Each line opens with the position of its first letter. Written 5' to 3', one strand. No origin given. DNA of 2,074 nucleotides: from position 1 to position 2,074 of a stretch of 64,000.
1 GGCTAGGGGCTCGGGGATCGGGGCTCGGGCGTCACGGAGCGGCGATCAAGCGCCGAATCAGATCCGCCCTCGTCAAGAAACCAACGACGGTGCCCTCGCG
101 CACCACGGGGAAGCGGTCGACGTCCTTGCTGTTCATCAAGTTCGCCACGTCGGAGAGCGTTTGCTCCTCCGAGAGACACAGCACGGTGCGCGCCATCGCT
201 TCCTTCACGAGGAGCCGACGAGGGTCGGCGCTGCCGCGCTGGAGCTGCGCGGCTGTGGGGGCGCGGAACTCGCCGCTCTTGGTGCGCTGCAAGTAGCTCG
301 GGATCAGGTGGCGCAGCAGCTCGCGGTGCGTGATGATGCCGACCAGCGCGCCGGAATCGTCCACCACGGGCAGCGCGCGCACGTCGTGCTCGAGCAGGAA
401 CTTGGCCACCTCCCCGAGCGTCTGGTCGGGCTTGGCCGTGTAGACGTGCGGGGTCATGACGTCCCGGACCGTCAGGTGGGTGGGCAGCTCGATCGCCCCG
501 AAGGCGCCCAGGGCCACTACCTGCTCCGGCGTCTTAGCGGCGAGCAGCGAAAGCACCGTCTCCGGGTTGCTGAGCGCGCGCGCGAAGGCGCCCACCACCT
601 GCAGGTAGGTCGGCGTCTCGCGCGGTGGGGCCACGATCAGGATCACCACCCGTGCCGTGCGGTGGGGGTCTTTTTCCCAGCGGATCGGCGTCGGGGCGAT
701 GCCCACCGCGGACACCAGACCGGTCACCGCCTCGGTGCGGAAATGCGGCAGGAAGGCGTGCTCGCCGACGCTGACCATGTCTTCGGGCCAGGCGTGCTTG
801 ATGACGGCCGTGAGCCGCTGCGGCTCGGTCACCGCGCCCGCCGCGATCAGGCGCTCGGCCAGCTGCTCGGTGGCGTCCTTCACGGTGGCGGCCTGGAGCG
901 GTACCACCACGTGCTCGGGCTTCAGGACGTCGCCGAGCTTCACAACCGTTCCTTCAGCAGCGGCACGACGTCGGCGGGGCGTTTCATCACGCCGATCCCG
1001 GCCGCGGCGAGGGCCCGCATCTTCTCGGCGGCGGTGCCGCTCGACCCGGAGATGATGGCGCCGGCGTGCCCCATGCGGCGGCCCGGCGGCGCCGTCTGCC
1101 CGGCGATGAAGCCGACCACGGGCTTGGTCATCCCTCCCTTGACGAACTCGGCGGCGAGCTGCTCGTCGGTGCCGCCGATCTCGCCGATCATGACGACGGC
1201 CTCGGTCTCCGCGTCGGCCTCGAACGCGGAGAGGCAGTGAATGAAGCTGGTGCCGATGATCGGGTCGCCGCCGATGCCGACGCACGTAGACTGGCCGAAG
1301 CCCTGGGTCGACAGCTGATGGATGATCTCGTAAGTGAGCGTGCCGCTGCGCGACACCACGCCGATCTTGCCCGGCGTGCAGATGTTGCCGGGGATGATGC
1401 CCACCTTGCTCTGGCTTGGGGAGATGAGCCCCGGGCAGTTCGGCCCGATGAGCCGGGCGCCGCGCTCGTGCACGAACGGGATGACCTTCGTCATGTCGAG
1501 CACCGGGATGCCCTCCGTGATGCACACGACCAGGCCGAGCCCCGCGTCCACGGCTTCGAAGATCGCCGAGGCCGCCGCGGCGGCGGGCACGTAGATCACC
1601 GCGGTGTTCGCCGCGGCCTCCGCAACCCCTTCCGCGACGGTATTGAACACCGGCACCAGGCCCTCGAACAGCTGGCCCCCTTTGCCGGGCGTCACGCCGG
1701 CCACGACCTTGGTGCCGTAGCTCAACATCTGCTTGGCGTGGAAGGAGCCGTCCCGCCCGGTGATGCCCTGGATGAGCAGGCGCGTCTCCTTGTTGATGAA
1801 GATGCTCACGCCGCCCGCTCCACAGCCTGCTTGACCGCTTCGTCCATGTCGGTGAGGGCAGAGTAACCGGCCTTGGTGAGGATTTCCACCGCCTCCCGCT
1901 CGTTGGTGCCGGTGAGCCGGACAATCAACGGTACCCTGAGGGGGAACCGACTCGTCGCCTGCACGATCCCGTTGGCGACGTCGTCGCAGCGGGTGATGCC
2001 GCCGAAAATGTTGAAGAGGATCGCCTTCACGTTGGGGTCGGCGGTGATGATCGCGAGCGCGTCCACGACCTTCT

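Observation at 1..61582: A structural class of mirrored tandem-repeat hairpins with at least four unrelated unit sequences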

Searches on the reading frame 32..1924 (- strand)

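Call 62: search_protein_families(library=pfam, proteins=[window:32-1924:-])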
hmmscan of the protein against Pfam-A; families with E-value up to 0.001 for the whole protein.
window:32-1924:- (630 aa): 2 families
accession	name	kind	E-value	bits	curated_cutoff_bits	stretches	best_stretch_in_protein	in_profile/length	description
PF00571.33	CBS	-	1.4e-30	105.8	24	2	486-540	1-55/57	CBS domain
PF00359.27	PTS_EIIA_2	-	1.1e-17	64.8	27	1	333-471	2-139/144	Phosphoenolpyruvate-dependent sugar phosphotransferase system, EIIA 2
